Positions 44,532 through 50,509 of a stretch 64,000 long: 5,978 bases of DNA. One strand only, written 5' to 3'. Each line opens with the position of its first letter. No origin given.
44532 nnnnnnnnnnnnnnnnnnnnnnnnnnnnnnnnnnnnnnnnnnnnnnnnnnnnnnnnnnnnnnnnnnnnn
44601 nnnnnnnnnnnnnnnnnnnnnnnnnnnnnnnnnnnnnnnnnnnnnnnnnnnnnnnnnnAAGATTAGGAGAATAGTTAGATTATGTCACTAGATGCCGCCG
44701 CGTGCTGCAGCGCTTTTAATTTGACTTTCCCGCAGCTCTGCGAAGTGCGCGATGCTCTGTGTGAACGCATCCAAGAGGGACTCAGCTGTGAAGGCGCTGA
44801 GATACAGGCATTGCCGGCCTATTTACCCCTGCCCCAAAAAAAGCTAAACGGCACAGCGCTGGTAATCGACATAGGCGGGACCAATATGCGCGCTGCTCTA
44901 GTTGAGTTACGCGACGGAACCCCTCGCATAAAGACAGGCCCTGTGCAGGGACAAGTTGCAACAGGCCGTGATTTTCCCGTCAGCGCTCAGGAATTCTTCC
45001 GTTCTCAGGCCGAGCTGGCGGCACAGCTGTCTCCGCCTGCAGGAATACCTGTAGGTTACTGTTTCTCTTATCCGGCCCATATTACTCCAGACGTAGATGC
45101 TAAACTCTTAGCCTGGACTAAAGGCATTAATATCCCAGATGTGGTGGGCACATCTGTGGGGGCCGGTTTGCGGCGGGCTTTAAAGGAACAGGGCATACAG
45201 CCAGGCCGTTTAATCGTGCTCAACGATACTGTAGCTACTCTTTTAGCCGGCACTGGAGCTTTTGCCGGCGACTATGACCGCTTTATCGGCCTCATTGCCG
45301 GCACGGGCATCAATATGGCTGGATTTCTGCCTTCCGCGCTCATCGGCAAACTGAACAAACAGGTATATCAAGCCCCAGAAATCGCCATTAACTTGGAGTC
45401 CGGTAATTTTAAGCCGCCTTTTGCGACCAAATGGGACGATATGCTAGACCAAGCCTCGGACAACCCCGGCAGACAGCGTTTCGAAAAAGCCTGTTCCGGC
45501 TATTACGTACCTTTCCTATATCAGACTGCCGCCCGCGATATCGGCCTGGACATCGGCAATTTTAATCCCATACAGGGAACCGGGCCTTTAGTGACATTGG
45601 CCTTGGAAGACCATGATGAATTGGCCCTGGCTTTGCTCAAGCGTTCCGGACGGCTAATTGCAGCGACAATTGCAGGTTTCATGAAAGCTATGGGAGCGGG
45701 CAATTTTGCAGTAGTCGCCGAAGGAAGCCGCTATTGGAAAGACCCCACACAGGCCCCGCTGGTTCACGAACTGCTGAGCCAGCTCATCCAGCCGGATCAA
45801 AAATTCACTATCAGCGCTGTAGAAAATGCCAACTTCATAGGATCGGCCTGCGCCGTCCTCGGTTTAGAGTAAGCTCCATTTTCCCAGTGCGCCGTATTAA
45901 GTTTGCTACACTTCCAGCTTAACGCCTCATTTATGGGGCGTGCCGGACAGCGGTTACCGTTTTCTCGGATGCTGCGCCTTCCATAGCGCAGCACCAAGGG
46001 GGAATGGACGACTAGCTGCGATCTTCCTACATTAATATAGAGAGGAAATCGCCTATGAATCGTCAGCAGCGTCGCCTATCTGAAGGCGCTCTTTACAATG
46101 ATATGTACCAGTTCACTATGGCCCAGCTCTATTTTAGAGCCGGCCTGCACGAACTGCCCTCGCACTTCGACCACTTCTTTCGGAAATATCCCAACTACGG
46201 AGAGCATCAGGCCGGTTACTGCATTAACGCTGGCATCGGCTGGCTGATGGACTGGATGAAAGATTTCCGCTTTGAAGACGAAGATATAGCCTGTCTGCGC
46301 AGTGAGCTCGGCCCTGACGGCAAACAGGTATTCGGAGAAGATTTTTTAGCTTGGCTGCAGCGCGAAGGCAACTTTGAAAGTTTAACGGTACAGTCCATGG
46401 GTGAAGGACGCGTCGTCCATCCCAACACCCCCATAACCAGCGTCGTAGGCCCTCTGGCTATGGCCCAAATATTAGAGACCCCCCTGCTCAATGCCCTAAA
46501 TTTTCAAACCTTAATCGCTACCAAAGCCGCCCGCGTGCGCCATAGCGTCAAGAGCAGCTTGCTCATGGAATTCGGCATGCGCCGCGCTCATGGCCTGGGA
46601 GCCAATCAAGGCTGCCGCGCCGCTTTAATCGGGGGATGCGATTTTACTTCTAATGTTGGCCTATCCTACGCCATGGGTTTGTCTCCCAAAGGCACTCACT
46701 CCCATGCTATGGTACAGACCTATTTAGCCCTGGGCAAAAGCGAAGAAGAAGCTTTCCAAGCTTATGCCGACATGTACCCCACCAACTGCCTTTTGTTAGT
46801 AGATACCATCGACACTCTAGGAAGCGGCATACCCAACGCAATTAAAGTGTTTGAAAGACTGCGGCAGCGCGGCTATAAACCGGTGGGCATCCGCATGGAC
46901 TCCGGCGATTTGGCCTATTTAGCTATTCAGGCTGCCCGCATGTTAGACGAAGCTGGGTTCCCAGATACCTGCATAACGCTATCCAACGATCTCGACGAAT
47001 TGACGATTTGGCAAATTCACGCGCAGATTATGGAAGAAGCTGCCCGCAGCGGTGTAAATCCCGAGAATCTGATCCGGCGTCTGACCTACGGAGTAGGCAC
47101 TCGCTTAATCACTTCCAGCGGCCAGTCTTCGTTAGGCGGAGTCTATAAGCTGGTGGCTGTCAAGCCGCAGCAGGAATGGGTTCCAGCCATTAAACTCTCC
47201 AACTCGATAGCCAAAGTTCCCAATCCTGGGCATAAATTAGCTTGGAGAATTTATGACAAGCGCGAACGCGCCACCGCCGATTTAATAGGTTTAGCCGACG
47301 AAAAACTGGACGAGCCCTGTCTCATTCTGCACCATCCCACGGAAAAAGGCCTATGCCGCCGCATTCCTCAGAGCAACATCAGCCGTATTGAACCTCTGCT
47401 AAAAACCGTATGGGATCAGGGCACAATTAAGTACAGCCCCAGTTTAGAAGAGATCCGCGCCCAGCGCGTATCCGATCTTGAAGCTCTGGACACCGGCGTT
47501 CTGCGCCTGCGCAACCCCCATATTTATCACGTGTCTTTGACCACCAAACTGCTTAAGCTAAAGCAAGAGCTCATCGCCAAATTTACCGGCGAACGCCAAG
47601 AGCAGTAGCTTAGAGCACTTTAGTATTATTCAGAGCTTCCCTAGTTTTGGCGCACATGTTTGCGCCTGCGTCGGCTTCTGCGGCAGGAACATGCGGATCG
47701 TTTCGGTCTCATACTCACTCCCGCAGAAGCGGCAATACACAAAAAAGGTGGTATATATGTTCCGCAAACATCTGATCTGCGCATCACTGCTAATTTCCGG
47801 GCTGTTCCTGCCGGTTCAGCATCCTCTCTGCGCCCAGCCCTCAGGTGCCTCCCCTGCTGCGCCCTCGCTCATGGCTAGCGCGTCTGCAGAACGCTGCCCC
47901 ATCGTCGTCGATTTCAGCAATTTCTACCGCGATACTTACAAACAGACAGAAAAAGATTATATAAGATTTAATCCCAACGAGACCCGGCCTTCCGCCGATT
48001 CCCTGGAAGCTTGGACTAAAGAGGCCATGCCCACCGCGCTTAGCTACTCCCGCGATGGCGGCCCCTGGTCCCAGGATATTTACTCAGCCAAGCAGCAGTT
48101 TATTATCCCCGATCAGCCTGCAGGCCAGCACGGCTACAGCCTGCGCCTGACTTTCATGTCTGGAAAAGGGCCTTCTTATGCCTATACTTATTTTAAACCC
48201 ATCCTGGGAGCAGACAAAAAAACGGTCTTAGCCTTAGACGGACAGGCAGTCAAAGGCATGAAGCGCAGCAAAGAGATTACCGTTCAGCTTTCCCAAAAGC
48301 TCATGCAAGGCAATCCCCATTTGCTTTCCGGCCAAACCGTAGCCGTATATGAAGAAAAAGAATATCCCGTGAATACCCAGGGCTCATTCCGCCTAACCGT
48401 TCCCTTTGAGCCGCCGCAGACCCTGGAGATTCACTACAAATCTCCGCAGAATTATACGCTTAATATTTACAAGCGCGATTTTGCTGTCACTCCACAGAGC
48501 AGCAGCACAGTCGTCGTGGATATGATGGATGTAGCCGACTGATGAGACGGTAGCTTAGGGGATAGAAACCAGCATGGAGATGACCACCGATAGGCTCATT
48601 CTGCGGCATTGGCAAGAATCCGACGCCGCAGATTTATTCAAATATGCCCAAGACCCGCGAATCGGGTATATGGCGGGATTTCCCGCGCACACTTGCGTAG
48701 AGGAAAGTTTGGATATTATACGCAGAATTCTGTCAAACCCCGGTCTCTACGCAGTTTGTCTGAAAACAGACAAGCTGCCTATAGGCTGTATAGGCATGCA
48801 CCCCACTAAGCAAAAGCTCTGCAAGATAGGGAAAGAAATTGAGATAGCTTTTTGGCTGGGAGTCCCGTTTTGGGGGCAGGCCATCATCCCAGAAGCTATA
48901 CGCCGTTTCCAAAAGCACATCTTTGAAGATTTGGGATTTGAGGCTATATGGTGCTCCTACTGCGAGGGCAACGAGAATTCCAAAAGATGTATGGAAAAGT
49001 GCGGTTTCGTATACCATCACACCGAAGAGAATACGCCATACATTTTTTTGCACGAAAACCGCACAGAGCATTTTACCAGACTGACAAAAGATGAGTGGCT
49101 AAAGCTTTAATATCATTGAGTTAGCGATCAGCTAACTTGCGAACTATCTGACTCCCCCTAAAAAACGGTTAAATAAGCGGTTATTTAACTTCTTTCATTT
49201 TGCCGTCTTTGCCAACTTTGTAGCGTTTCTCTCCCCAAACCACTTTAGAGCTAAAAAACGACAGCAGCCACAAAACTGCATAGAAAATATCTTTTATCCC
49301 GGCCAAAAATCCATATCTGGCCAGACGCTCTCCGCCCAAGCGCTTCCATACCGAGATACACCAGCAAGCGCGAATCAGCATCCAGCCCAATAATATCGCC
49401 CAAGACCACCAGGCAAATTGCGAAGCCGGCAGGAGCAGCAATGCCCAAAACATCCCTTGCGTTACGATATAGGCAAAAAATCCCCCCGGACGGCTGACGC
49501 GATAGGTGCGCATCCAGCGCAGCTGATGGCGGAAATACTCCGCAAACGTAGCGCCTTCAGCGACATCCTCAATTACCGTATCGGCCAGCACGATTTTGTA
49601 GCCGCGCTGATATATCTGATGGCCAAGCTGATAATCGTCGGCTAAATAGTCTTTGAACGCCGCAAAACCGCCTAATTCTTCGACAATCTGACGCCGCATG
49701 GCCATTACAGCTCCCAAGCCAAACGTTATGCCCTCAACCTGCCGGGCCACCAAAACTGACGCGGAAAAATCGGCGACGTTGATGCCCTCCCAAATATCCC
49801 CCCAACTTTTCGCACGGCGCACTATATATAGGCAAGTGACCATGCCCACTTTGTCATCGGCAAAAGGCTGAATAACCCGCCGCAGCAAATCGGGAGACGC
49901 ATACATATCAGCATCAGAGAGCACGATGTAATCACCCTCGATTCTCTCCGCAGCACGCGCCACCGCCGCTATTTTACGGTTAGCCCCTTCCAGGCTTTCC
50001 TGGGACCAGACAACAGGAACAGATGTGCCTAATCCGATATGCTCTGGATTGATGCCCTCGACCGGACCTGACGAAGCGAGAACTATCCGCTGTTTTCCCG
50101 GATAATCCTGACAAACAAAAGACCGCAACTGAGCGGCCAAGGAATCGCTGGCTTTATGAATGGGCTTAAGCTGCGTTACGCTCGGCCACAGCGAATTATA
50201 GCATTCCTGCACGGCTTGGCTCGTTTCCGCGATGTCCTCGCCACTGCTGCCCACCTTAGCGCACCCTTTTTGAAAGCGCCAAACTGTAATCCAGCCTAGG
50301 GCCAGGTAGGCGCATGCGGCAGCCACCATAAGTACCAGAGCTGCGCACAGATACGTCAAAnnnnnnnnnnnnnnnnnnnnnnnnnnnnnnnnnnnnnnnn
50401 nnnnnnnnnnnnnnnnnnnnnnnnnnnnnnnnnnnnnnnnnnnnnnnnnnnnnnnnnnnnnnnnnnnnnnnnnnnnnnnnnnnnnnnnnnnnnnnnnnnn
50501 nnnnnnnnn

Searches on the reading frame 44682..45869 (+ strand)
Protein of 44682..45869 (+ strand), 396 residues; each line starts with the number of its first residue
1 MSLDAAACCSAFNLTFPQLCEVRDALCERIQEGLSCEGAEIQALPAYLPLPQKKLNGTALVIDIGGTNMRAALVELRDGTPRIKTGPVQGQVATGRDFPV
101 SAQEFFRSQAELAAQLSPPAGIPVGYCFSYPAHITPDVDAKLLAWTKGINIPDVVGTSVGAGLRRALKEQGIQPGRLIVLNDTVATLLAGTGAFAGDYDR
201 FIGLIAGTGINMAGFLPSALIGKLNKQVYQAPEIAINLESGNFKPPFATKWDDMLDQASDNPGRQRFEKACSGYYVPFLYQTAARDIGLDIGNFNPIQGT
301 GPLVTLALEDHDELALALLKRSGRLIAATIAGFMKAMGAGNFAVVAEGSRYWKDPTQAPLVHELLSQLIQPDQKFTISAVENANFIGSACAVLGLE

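Call 3: search_protein_families(library=pfam, proteins=[window:44682-45869:+], max_evalue=0.01)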
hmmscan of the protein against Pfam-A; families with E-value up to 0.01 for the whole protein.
window:44682-45869:+ (396 aa): 2 families
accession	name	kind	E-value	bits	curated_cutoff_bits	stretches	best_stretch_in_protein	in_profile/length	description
PF03727.22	Hexokinase_2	-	3.5e-29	102.3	24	2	202-279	2-85/242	Hexokinase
PF00349.27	Hexokinase_1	-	8.5e-28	98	24.3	1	7-190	4-199/201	Hexokinase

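Call 34: search_protein_families(library=ncbifam, proteins=[window:44682-45869:+], max_evalue=0.00001)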
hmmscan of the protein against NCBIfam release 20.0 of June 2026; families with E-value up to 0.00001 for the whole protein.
window:44682-45869:+ (396 aa): 0 families

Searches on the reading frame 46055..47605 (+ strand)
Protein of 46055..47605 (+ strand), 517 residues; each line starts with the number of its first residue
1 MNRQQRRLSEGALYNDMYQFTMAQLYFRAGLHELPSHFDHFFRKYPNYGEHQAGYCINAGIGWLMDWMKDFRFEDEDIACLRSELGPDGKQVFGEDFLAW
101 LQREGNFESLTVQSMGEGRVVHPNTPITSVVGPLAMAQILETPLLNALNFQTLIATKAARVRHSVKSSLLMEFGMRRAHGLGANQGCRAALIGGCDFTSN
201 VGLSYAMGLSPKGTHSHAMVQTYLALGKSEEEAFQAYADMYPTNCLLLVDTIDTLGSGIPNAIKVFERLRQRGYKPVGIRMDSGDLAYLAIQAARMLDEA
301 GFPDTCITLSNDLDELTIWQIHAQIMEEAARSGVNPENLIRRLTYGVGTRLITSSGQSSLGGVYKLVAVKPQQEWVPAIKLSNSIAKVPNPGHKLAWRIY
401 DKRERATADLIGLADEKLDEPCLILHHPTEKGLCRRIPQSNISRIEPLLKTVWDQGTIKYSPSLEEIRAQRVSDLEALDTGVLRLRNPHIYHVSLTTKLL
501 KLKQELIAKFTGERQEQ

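Call 3: search_protein_families(library=pfam, proteins=[window:46055-47605:+], max_evalue=0.01)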
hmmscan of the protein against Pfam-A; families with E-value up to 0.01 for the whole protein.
window:46055-47605:+ (517 aa): 3 families
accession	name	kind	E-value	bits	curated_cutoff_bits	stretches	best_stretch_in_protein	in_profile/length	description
PF17767.7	NAPRTase_N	-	4.2e-24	85.7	32.6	1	13-149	1-125/125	Nicotinate phosphoribosyltransferase (NAPRTase) N-terminal domain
PF17956.6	NAPRTase_C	-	4.7e-23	82.2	23.3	1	394-503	2-111/111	Nicotinate phosphoribosyltransferase C-terminal domain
PF04095.22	NAPRTase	-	4.3e-05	23.8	20.8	1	170-380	3-207/239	Nicotinate phosphoribosyltransferase (NAPRTase) family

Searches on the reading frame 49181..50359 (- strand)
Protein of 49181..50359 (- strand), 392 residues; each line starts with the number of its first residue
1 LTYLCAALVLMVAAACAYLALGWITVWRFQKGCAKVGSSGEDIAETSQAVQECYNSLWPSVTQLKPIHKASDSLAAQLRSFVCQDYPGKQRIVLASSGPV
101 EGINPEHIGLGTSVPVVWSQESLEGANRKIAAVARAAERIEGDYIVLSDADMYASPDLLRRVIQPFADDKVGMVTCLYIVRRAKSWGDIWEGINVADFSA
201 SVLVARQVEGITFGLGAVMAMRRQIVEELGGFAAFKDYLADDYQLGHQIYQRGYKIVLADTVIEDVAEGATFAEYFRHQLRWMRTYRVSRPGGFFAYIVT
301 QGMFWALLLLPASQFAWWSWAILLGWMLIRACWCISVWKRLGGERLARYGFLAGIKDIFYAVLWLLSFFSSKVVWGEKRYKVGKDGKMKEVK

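Call 3: search_protein_families(library=pfam, proteins=[window:49181-50359:-], max_evalue=0.01)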
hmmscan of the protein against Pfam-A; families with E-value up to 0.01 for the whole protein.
window:49181-50359:- (392 aa): 4 families
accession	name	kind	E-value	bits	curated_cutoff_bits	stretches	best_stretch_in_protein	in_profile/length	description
PF13506.12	Glyco_transf_21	-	4.7e-43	147.1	21.7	1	118-284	7-174/174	Glycosyl transferase family 21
PF13641.12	Glyco_tranf_2_3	-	9.5e-23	81.8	27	1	72-285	14-230/230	Glycosyltransferase like family 2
PF13632.12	Glyco_trans_2_3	-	1.2e-19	71.3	27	1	144-328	1-193/198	Glycosyl transferase family group 2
PF00535.33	Glycos_transf_2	-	1.6e-08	35.1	23.3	1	127-229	64-167/168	Glycosyl transferase family 2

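Call 34: search_protein_families(library=ncbifam, proteins=[window:49181-50359:-], max_evalue=0.00001)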
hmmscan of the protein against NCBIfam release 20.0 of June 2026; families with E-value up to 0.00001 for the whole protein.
window:49181-50359:- (392 aa): 3 families
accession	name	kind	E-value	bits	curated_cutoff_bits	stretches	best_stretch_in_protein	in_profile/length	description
TIGR03472.1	HpnI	equivalog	7.9e-73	245.4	310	1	2-390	2-372/373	bacteriohopanetetrol glucosamine biosynthesis glycosyltransferase HpnI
TIGR03469.1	HpnB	hypoth_equivalog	6.7e-17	61.6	379.25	1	11-259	7-256/386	hopene-associated glycosyltransferase HpnB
TIGR04242.1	nodulat_NodC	equivalog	7e-07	28.5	550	0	31-186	22-177/395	chitooligosaccharide synthase NodC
